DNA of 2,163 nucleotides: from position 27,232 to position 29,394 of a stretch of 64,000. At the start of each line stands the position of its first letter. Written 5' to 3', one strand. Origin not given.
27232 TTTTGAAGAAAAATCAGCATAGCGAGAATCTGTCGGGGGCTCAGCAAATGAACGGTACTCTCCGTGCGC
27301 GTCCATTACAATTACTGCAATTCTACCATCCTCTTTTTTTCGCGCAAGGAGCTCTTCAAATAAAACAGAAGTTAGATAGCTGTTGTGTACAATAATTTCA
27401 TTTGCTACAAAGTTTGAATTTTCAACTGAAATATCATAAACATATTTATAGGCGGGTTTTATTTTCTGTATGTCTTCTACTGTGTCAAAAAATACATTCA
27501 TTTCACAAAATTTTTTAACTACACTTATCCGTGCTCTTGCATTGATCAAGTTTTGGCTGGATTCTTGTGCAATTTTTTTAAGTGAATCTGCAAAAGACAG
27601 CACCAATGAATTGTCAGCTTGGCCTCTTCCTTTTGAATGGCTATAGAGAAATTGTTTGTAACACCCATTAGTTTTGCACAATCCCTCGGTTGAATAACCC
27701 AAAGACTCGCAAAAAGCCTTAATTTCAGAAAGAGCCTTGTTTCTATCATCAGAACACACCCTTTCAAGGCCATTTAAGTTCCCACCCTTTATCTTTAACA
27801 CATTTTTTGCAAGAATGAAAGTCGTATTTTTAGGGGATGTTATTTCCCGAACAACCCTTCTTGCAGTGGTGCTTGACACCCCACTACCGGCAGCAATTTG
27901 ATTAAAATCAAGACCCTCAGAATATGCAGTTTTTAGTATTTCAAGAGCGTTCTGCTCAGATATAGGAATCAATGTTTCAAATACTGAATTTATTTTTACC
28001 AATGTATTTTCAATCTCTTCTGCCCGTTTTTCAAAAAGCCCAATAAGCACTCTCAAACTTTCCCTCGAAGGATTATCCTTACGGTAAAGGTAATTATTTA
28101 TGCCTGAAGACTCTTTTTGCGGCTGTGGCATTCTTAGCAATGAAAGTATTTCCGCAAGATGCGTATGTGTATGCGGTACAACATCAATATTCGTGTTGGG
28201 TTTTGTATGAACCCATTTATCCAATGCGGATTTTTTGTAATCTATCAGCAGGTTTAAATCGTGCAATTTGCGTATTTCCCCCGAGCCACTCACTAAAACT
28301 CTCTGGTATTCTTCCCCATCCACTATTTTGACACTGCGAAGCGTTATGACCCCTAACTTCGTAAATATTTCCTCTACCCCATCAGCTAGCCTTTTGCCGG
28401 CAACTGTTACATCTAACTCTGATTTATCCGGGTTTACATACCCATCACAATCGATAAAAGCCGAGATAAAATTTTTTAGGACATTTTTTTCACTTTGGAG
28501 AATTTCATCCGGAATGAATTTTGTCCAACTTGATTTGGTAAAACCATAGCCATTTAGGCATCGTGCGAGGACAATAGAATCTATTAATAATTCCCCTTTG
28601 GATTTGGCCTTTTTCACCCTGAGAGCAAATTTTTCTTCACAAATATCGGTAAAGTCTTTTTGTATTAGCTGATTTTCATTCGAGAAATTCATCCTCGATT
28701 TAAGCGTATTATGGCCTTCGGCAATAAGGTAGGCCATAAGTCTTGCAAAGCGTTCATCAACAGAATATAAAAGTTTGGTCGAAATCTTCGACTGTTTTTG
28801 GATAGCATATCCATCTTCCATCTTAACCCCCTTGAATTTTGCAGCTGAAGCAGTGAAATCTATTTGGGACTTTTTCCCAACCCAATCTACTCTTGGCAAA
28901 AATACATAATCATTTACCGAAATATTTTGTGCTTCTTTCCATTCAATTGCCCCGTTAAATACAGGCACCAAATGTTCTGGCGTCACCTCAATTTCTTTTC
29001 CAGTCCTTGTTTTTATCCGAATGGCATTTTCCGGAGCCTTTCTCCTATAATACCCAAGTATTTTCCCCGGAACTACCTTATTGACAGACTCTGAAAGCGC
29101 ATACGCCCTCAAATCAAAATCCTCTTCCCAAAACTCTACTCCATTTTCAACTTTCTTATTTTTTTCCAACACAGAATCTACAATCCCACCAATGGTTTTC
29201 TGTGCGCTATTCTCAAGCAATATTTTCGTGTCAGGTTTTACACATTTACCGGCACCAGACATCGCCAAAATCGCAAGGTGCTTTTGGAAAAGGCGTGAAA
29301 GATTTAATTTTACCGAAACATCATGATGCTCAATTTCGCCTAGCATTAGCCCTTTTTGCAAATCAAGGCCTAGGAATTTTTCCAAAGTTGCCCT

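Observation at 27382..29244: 621-aa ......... intein inserted exactly in the HerA Walker A motif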

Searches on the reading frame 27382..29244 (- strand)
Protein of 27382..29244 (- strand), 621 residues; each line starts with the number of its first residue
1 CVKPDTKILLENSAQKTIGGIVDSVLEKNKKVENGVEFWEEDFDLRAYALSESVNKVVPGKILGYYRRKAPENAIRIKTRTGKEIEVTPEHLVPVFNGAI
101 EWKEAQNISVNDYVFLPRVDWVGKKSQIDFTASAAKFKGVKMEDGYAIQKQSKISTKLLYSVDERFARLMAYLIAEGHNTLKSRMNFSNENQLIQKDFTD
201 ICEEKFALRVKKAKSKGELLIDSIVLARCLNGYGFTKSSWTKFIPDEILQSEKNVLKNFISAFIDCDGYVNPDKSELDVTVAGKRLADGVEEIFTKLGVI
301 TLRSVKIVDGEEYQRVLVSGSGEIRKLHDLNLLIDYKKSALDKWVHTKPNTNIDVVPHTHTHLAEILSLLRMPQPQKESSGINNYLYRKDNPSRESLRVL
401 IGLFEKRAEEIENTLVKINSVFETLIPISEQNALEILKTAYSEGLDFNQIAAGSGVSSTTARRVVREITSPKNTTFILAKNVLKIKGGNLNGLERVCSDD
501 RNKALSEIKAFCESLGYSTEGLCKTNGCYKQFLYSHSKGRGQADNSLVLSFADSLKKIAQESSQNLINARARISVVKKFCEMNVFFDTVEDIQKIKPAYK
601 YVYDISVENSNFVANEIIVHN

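Call 4: search_protein_families(library=pfam, proteins=[window:27382-29244:-], max_evalue=0.1)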
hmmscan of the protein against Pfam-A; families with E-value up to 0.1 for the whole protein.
seq(621 aa): 4 families
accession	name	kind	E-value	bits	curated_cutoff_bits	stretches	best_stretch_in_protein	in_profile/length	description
PF14890.11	Intein_splicing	-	3.3e-21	76.1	35.8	1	9-621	2-155/155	Intein splicing domain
PF14528.11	LAGLIDADG_3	-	2.7e-07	31.2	22.5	1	256-328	3-78/82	LAGLIDADG-like domain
PF05204.19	Hom_end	-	0.045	14.3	21.1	0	244-300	2-59/110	Homing endonuclease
PF25213.1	HVO_A0261_N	-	0.054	13.8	35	0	431-468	11-48/86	HVO_A0261 N-terminal domain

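Call 5: search_protein_families(library=ncbifam, proteins=[window:27382-29244:-], max_evalue=0.1)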
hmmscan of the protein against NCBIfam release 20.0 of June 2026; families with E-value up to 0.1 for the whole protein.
seq(621 aa): 12 families
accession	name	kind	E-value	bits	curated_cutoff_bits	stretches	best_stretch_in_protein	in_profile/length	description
NF011287.0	PRK14698.1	equivalog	1.6e-29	102.6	1238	1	1-417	241-630/1017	V-type ATP synthase subunit A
NF011491.0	PRK14898.1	equivalog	6.3e-26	90.7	783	2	16-414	94-489/860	DNA-directed RNA polymerase subunit A''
NF011418.0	PRK14845.1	equivalog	1.7e-16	59.2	756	2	1-415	24-380/1049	translation initiation factor IF-2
NF005852.0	PRK07773.1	equivalog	2.9e-14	52.3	780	2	44-374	424-744/886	replicative DNA helicase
TIGR01445.1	intein_Nterm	domain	3.5e-14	53.5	24.5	1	1-94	1-82/83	intein N-terminal splicing region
NF003159.0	PRK04132.1-4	equivalog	1.7e-12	46.2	999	2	163-354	177-353/852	replication factor C small subunit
NF045703.1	rSAM_Tes_intein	exception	5.1e-10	37.8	1700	2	51-136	208-295/1040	tetraether lipid synthase Tes, intein-containing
NF011303.0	PRK14715.1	equivalog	3.2e-09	34.5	1585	2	144-301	1099-1260/1627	DNA-directed DNA polymerase II large subunit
NF011302.0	PRK14714.1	equivalog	6.3e-09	33.9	1791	1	1-119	932-1055/1350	DNA-directed DNA polymerase II large subunit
NF038162.1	RtcB_rel_intein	exception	6.1e-07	27.8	1150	2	583-621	538-578/961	intein-containing RtcB family protein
NF038098.1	GyrA_w_intein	exception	4.3e-06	24.9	1850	1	73-357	173-441/1232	intein-containing DNA gyrase subunit A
TIGR01443.1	intein_Cterm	domain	0.00016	21.8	15.6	1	601-621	1-23/24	intein C-terminal splicing region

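Call 11: find_homologous_proteins(query=window:27382-29244:-, max_evalue=0.00001)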
Query seq(621 aa) (621 aa): 5 proteins with E <= 0.00001 among 8000 candidates.
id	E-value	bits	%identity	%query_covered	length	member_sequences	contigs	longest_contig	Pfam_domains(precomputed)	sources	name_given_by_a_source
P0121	1.4e-123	432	53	64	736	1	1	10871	PF05204.20,PF01935.24,PF14528.12,PF14890.12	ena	-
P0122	3.4e-119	417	33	100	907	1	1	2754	PF01935.24,PF14528.12,PF14890.12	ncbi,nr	ncbi:hypothetical protein J7L85_02540, partial [candidate division WOR-3 bacterium]|nr:hypothetical 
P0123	8.4e-14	69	33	21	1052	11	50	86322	PF14551.12,PF17855.8,PF00493.30,PF21100.5,PF07728.21,PF01078.28,PF14890.12,PF17207.10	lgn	-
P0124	3.5e-13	67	28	33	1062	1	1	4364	PF00158.33,PF14551.12,PF14528.12,PF00493.30,PF07728.21,PF01078.28,PF14890.12,PF17207.10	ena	-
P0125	2.6e-9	54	23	56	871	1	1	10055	PF05707.19,PF14528.12,PF14890.12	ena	-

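Call 26: find_related_loci(query=A3, collection=genome_contigs, flank=6000)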
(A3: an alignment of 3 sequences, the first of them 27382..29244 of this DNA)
Query A3 (621 aa) in genome_contigs; peptide patterns used: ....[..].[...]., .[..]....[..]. (x = any residue, [..] = any of these).
114 stretches matched a pattern; 10 encode a relative of the query (tblastn E <= 1e-3); 10 distinct loci.
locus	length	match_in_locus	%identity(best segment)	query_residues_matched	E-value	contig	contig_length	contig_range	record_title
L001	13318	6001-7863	71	1-621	0e+0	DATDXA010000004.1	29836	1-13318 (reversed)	MAG TPA_asm: archaeon isolate SMAG_U8126 k141_2373947, whole genome shotgun sequence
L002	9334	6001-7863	70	1-621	0e+0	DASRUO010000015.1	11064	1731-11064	MAG TPA_asm: archaeon isolate SMAG_U8114 k141_1450316, whole genome shotgun sequence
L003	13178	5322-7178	62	1-621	0e+0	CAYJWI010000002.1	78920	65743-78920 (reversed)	MAG TPA_asm: uncultured archaeon isolate ERP125453_co1_517 genome assembly, contig: NODE_170_length_78920_cov_11.866443,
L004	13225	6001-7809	36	1-621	2e-109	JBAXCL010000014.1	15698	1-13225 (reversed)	MAG: archaeon isolate ELA192 MAG192_14, whole genome shotgun sequence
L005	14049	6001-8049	33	1-621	1e-106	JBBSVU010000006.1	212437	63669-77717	MAG: archaeon isolate H52-bin046_1 H52_bin046_1_000000000006, whole genome shotgun sequence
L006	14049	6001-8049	34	1-621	2e-104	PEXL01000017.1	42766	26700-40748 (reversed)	MAG: Candidatus Diapherotrites archaeon CG08_land_8_20_14_0_20_34_12 CG08_land_8_20_14_0.20_scaffold_174_c, whole genome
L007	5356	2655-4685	31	1-621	6e-100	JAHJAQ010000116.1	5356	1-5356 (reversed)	MAG: Candidatus Micrarchaeota archaeon isolate Modern_marine.mb.22 Modern_marine.mb.22_k141_2115270, whole genome shotgu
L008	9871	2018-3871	48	1-621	0e+0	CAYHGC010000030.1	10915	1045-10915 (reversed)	MAG TPA_asm: uncultured archaeon isolate ERP119705_co12_117 genome assembly, contig: NODE_7318_length_10915_cov_5.362615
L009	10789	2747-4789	33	1-621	7e-78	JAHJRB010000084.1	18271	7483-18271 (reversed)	MAG: Nanoarchaeota archaeon isolate OS_PC_MetaG.mb.127 OS_PC_MetaG.mb.127_k141_369944, whole genome shotgun sequence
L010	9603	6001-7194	23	1-413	4e-12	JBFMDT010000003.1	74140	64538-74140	MAG: Nanoarchaeota archaeon isolate MAG226 MAG226_3, whole genome shotgun sequence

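Call 28: predict_structure(alignment_id=A2)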
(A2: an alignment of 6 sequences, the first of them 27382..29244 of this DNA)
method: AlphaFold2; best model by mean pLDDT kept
length: 621 residues; sequences in the alignment: 6
mean_pLDDT: 75.6   pTM: 0.66
mean pLDDT of the five models: 75.6, 72.2, 72.1, 70.6, 68.3
residues with pLDDT >= 90: 91; 70-90: 338; 50-70: 139; < 50: 53
segments of 3 or more residues with pLDDT < 50: 30-36, 38-53, 131-159
pLDDT, mean of each block of 10 residues (from residue 1): 75 69 65 44 31 54 74 89 84 79 90 76 57 39 34 41 84 79 73 90 73 71 64 60 79 90 92 85 87 83 86 87 81 89 66 70 88 66 62 78 93 91 79 88 89 86 82 82 86 80 83 86 71 60 75 88 95 83 80 90 73 65 52
secondary structure, 60 per line:
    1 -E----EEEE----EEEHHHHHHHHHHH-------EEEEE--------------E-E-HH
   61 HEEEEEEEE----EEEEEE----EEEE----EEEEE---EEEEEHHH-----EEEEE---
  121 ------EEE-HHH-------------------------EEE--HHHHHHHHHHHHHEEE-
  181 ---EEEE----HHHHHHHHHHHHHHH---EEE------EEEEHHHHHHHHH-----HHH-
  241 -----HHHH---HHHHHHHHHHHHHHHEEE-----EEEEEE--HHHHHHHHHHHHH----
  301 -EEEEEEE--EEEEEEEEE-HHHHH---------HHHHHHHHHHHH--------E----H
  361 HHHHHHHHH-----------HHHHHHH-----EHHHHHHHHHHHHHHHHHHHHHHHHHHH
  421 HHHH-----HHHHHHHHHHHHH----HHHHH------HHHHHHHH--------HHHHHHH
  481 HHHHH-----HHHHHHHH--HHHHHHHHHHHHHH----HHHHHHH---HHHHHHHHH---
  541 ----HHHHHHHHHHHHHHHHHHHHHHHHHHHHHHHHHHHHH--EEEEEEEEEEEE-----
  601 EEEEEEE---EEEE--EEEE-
elements in order: E7-10 E15-17 H18-28 E36-40 E62-69 E74-79 E84-87 E92-96 E100-104 E113-117 E127-129 E159-161 H164-176 E177-179 E184-187 H192-206 E210-212 E219-222 H223-231 H246-249 H253-267 E268-270 E276-281 H284-296 E302-308 E311-319 H321-325 H335-346 H360-369 H381-387 H394-424 H430-442 H447-451 H458-465 H474-485 H491-498 H501-514 H519-525 H529-537 H545-581 E584-595 E601-607 E611-614 E617-620

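Call 31: fold_search(model_id=the predicted structure, library=pdb)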
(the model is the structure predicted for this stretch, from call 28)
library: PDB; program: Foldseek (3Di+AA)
matches with E <= 10: 600; with E <= 0.001: 49
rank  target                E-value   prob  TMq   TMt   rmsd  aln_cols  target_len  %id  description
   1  7qss                  3.0e-19  1.00  0.50  0.70   8.3       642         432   18  Crystal structure of homing endonuclease-associated TliVMA intein (C1A) (released 2022-03-30)
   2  7qsu                  4.2e-18  1.00  0.39  0.64   5.5       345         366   25  Crystal structure of homing endonuclease-associated TliVMA intein (C1A, d333-339) (released 2022-03-30)
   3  2cw7                  1.8e-13  1.00  0.48  0.54  13.9       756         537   13  Crystal structure of intein homing endonuclease II (released 2006-04-18)
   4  7qst                  6.9e-13  1.00  0.35  0.57   5.7       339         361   19  Crystal structure of homing endonuclease-associated PhoVMA intein (C1A) (released 2022-03-30)
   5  1dq3                  1.3e-11  1.00  0.46  0.60  14.0       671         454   13  CRYSTAL STRUCTURE OF AN ARCHAEAL INTEIN-ENCODED HOMING ENDONUCLEASE PI-PFUI (released 2000-07-05)
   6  1vde_B                2.8e-08  1.00  0.27  0.38  14.7       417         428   13  PI-SCEI, A HOMING ENDONUCLEASE WITH PROTEIN SPLICING ACTIVITY (released 1998-04-08)
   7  1lws_A                3.9e-07  1.00  0.26  0.36  17.5       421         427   12  Crystal structure of the intein homing endonuclease PI-SceI bound to its recognition sequence (released 2002-09-27)
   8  1jva_B                7.8e-07  1.00  0.30  0.41   9.7       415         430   12  CRYSTAL STRUCTURE OF THE VMA1-DERIVED ENDONUCLEASE BEARING THE N AND C EXTEIN PROPEPTIDES (released 2002-08-29)
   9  1um2_B                9.0e-07  1.00  0.29  0.41  20.9       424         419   12  Crystal Structure of the Vma1-Derived Endonuclease with the Ligated Extein Segment (released 2004-09-22)
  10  1ef0_A                1.4e-06  1.00  0.28  0.38  14.4       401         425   15  CRYSTAL STRUCTURE OF PI-SCEI MINIPRECURSOR (released 2000-06-07)
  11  1vde_A                1.8e-06  1.00  0.30  0.41   9.0       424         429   11  PI-SCEI, A HOMING ENDONUCLEASE WITH PROTEIN SPLICING ACTIVITY (released 1998-04-08)
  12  1jva_A                2.5e-06  1.00  0.26  0.36  16.7       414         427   12  CRYSTAL STRUCTURE OF THE VMA1-DERIVED ENDONUCLEASE BEARING THE N AND C EXTEIN PROPEPTIDES (released 2002-08-29)
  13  1dfa                  5.1e-06  1.00  0.27  0.40  21.6       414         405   14  CRYSTAL STRUCTURE OF PI-SCEI IN C2 SPACE GROUP (released 1999-12-08)
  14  1um2_A                7.9e-06  1.00  0.28  0.40  20.7       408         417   12  Crystal Structure of the Vma1-Derived Endonuclease with the Ligated Extein Segment (released 2004-09-22)
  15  1ef0_B                1.6e-05  1.00  0.26  0.39  21.5       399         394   12  CRYSTAL STRUCTURE OF PI-SCEI MINIPRECURSOR (released 2000-06-07)
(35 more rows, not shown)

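Call 32: search_solved_structures(query=window:27382-29244:-, max_evalue=0.01, show_alignments=1)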
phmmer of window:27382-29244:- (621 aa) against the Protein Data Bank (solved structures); distinct sequences matched with E-value up to 0.01: 12.
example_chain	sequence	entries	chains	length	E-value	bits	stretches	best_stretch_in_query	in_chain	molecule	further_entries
7qss_A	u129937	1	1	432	6.4e-23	84.4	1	6-399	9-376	V-type ATP synthase alpha chain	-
7qsu_A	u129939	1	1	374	2e-22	82.8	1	6-327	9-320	V-ATPase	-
6rpq_A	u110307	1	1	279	5.8e-14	54.8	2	3-119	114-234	Ubiquitin-like protein SMT3,1108aa long hypothetical cell division control protein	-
6rpp_A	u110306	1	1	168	4.6e-10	42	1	4-109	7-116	Cell division control protein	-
7qst_A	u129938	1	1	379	5.5e-08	35.1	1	5-324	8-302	V-type ATP synthase subunit A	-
1mi8_A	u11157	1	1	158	0.00073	21.5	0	39-118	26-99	DnaB intein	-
6frh_A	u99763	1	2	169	0.00098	21.1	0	30-118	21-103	Replicative DNA helicase,Replicative DNA helicase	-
6frg_A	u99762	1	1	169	0.0011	21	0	36-118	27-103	Replicative DNA helicase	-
2jmz_A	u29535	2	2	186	0.0013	20.7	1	14-123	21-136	Hypothetical protein MJ0781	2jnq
1dq3_A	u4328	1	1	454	0.0024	19.8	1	197-344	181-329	ENDONUCLEASE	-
2lqm_A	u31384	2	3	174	0.0047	18.8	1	64-118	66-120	Pho radA intein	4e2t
4e2u_A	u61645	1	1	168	0.0071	18.2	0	64-115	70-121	Pho radA intein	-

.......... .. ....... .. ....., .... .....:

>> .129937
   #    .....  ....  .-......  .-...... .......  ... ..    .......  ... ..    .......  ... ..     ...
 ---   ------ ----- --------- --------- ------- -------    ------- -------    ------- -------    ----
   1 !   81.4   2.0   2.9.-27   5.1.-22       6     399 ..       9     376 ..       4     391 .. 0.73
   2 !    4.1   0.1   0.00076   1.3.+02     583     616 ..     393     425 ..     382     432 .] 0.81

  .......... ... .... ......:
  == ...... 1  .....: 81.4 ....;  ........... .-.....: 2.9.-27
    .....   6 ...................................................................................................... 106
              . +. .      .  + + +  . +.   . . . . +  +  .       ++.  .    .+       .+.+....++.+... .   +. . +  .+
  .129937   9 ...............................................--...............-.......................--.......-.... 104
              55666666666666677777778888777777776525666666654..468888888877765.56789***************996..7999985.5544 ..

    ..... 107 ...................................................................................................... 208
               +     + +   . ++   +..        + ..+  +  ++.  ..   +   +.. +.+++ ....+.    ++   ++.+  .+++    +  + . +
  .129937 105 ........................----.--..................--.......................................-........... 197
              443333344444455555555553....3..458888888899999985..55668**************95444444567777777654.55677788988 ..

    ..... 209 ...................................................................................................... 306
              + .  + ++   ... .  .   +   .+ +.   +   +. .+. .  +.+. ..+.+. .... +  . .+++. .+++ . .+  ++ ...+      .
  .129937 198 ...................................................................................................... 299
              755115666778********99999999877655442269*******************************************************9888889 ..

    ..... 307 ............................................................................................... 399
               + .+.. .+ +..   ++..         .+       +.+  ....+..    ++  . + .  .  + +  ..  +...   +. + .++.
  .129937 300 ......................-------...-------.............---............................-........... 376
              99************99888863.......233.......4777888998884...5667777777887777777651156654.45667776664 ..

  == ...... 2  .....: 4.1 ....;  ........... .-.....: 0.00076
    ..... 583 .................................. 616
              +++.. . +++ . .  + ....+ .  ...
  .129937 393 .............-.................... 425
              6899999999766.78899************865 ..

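Call 59: find_encoding_contigs(protein=P0121, flank=6000, max_places=2)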
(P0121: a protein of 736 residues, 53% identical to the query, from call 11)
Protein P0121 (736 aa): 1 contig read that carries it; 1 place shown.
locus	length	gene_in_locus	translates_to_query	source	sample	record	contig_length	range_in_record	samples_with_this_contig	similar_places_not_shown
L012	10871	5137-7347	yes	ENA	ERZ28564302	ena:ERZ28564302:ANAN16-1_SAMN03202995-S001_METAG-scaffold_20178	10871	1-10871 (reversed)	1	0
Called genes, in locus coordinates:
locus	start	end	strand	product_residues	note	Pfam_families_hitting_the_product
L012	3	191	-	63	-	?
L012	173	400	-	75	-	PF01402:RHH_1 (weak), PF19807:DUF6290 (weak)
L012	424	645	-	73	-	-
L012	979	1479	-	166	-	-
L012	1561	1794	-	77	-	PF13370:Fer4_13, PF13459:Fer4_15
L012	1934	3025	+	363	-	PF09376:NurA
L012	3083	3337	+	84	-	-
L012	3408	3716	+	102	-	PF01850:PIN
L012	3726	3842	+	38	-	-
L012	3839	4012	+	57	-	-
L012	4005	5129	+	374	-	-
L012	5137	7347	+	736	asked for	PF05204:Hom_end (faint), PF14528:LAGLIDADG_3, PF14890:Intein_splicing (weak), PF01935:DUF87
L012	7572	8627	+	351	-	-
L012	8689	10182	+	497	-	-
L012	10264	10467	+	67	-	PF01192:RNA_pol_Rpb6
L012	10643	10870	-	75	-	?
